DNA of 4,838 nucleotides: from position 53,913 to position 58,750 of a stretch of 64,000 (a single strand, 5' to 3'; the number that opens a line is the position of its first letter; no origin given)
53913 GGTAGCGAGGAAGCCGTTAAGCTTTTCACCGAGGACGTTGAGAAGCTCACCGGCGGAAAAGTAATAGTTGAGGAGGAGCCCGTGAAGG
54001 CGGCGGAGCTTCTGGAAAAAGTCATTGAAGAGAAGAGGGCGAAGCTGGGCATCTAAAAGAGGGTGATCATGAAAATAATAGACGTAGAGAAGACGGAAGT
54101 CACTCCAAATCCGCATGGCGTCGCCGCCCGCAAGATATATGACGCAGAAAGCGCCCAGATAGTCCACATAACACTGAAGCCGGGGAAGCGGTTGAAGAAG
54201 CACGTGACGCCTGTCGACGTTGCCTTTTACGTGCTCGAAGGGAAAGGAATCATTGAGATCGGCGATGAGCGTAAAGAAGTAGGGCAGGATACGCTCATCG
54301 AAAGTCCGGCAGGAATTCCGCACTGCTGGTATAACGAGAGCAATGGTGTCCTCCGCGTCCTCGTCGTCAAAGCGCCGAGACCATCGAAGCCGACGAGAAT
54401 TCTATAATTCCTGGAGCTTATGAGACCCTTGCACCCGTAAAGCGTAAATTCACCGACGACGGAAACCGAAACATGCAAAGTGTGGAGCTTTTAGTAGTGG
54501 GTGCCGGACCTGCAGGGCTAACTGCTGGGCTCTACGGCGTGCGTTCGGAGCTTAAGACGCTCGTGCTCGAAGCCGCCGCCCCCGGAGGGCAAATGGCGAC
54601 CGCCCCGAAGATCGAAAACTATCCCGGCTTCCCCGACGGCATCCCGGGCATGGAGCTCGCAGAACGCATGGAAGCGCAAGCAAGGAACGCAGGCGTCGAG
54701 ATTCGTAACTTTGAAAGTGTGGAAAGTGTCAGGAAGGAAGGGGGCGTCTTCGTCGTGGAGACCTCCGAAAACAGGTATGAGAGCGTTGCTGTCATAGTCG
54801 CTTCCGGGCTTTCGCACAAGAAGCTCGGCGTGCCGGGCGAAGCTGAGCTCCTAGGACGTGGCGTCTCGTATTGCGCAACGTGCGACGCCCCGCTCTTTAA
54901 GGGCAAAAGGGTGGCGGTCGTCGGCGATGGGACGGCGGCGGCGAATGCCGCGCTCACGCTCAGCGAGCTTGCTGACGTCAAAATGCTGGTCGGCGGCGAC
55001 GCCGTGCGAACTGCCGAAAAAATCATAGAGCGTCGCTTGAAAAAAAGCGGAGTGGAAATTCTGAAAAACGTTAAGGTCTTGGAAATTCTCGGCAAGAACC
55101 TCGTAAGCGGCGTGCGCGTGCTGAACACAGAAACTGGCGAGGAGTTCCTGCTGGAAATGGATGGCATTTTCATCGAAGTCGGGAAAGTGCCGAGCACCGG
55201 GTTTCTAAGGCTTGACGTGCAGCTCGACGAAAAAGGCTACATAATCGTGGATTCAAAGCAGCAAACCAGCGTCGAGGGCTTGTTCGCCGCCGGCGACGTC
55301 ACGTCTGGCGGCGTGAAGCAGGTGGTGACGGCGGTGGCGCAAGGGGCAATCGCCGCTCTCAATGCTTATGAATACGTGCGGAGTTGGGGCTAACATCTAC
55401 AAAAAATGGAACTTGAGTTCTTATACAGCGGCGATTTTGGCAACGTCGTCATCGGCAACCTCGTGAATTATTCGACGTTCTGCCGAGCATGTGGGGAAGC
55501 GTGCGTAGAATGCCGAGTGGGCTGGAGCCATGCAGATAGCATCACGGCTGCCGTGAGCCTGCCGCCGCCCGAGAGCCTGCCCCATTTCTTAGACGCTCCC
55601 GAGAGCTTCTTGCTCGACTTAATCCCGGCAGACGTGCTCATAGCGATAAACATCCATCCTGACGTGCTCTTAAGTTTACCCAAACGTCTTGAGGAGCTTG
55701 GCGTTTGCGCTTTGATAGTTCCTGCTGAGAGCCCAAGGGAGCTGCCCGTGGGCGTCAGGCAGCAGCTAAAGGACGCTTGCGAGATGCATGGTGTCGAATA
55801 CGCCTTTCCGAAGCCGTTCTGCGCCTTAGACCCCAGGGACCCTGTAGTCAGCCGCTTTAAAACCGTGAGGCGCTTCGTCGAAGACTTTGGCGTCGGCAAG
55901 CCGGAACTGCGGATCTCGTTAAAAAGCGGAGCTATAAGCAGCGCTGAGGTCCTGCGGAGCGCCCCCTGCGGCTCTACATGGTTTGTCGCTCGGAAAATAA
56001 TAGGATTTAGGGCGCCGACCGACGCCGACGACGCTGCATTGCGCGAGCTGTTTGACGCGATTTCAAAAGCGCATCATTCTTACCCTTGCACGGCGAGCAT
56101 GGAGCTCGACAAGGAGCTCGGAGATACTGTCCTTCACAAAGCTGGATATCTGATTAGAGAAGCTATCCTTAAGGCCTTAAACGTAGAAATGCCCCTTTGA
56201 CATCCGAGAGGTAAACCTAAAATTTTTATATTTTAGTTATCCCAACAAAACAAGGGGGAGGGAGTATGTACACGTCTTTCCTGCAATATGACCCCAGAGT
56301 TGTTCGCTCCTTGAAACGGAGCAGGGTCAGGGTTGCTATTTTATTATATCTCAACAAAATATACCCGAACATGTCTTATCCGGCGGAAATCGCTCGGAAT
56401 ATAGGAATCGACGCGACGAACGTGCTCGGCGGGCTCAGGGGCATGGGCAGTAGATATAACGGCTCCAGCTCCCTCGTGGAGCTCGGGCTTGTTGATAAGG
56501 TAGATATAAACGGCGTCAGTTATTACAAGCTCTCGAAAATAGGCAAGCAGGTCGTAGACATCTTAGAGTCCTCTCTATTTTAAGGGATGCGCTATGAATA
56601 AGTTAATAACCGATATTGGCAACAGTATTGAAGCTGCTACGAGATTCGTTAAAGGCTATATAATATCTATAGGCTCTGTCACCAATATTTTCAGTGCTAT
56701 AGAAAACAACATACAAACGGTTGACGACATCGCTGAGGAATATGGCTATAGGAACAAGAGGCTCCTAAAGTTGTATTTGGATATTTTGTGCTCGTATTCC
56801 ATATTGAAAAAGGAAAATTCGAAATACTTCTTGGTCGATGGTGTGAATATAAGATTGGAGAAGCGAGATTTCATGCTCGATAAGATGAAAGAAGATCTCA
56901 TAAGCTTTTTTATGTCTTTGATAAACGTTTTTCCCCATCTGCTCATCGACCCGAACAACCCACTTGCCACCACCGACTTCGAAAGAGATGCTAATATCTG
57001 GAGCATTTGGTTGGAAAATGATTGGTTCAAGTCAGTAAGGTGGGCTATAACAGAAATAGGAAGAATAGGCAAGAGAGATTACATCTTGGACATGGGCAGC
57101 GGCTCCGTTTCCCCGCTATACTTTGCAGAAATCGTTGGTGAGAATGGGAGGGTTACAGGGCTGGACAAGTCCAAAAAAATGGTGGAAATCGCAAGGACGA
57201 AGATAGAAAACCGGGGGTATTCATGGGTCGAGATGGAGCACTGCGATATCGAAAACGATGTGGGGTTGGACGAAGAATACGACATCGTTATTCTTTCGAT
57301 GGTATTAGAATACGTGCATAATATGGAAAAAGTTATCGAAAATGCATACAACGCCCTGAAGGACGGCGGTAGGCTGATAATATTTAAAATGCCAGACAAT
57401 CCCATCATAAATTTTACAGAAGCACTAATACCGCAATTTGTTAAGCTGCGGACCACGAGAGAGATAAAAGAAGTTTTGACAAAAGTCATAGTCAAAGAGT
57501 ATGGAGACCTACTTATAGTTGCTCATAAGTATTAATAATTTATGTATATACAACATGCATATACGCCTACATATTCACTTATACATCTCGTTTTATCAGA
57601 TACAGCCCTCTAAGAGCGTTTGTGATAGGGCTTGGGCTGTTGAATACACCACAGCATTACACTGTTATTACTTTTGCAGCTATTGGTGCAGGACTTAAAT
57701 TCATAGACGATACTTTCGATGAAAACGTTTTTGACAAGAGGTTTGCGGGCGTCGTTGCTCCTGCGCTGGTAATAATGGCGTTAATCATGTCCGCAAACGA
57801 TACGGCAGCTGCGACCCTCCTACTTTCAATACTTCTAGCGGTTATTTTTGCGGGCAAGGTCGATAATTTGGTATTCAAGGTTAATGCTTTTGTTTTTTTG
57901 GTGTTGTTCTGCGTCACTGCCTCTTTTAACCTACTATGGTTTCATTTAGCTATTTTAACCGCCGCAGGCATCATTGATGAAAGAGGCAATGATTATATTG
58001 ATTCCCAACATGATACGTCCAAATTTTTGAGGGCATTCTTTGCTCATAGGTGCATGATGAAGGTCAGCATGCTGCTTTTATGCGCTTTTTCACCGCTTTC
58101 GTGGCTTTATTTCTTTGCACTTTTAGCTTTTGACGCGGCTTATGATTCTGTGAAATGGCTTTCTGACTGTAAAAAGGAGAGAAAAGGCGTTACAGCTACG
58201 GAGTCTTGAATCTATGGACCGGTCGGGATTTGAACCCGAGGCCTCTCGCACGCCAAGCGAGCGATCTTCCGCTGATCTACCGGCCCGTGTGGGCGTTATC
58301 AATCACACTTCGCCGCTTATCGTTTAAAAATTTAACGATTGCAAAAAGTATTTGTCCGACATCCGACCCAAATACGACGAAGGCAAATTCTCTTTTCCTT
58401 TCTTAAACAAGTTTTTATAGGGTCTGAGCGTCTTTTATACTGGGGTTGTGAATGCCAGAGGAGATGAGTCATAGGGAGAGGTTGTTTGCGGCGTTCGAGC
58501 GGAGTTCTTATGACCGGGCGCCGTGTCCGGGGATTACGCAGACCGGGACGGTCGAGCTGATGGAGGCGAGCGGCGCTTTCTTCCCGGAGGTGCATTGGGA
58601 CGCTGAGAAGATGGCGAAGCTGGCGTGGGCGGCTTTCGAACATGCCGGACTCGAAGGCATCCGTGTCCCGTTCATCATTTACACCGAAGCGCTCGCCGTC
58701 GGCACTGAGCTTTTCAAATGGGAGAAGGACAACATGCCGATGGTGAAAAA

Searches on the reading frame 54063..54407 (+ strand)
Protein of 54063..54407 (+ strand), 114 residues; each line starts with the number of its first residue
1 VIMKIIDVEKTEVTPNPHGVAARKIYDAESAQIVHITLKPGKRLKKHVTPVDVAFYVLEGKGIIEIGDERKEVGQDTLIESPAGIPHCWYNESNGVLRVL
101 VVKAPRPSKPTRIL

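Call 6: search_protein_families(library=pfam, proteins=[window:54063-54407:+], max_evalue=0.1)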
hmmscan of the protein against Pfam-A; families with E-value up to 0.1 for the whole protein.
window:54063-54407:+ (114 aa): 5 families
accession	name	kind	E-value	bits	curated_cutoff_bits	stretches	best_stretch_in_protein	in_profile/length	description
PF07883.17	Cupin_2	-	4.1e-14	52.5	27.2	1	35-102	2-69/70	Cupin domain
PF12973.13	Cupin_7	-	0.00028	21.1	27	1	5-70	5-72/105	ChrR Cupin-like domain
PF00190.28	Cupin_1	-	0.0098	15.9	22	1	47-100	49-112/151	Cupin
PF15232.11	DUF4585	-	0.036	14.5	27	1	17-54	24-61/73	Domain of unknown function (DUF4585)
PF02311.25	AraC_binding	-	0.044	14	21.1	1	43-96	15-68/135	AraC-like ligand binding domain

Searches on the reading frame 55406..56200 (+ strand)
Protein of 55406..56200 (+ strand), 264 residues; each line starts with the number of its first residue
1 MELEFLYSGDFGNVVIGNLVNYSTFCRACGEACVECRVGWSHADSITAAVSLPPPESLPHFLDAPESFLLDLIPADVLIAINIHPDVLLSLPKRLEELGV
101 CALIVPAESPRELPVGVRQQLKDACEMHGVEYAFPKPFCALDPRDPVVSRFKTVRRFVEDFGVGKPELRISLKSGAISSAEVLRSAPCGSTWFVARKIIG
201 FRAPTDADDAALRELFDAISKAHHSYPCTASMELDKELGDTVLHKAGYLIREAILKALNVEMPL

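Call 6: search_protein_families(library=pfam, proteins=[window:55406-56200:+], max_evalue=0.1)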
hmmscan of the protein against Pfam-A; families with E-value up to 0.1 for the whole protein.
window:55406-56200:+ (264 aa): 1 family
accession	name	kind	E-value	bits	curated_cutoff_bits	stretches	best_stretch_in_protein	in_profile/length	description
PF02593.20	DUF166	-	4.4e-64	216.5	24.4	1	5-259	2-220/221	Domain of unknown function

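Call 19: find_related_loci(query=A1, collection=genome_contigs, flank=10000)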
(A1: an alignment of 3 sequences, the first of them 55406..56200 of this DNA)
Query A1 (264 aa) in genome_contigs; peptide patterns used: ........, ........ (x = any residue, [..] = any of these).
48 stretches matched a pattern; 6 encode a relative of the query (tblastn E <= 1e-3); 6 distinct loci.
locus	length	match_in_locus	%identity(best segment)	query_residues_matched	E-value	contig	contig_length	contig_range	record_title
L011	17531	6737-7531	77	1-262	1e-139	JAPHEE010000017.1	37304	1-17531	MAG: Candidatus Alkanophaga volatiphilum isolate MCA70_species_1 c_000000000017, whole genome shotgun sequence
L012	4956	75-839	49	1-262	3e-75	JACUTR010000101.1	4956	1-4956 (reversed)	MAG: Methanophagales archaeon isolate Kmv05 NODE_7911_length_4956_cov_8.785146, whole genome shotgun sequence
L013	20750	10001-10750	49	1-254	2e-74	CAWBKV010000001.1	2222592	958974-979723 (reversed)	MAG: Methanotrichaceae archaeon isolate MFD04492.bin.1.23 genome assembly, contig: contig_4898, whole genome shotgun seq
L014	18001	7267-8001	48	6-254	7e-72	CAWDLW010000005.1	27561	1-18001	MAG: Methanotrichaceae archaeon isolate MFD04492.bin.2.126 genome assembly, contig: contig_47339, whole genome shotgun s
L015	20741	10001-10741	39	1-259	1e-58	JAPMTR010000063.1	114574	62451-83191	MAG: Candidatus Methanoperedens sp. isolate Ig 1 Ig18389_08E140C01_z1_2020_scaffold_90, whole genome shotgun sequence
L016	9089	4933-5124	50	1-63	6e-14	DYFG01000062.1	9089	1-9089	MAG TPA_asm: Nitrosotalea sp. isolate BE2011_44_29 Afr_mines_BE2011_1624_length_9089_cov_13_370489, whole genome shotgun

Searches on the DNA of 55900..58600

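Call 97: search_rna_families(source=window, start=55900, end=58600, threshold=evalue, max_evalue=1)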
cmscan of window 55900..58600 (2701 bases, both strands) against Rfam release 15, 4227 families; matches with E-value up to 1: 2.
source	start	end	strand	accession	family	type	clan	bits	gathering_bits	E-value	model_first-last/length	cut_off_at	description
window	58215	58286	-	RF00005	tRNA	Gene; tRNA;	CL00001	63.3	29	9.2e-13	1-71/71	no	tRNA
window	58216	58286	-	RF01684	mascRNA-menRNA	Gene;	-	21.2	42.5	0.42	1-56/56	no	MALAT1-associated small cytoplasmic RNA/MEN beta RNA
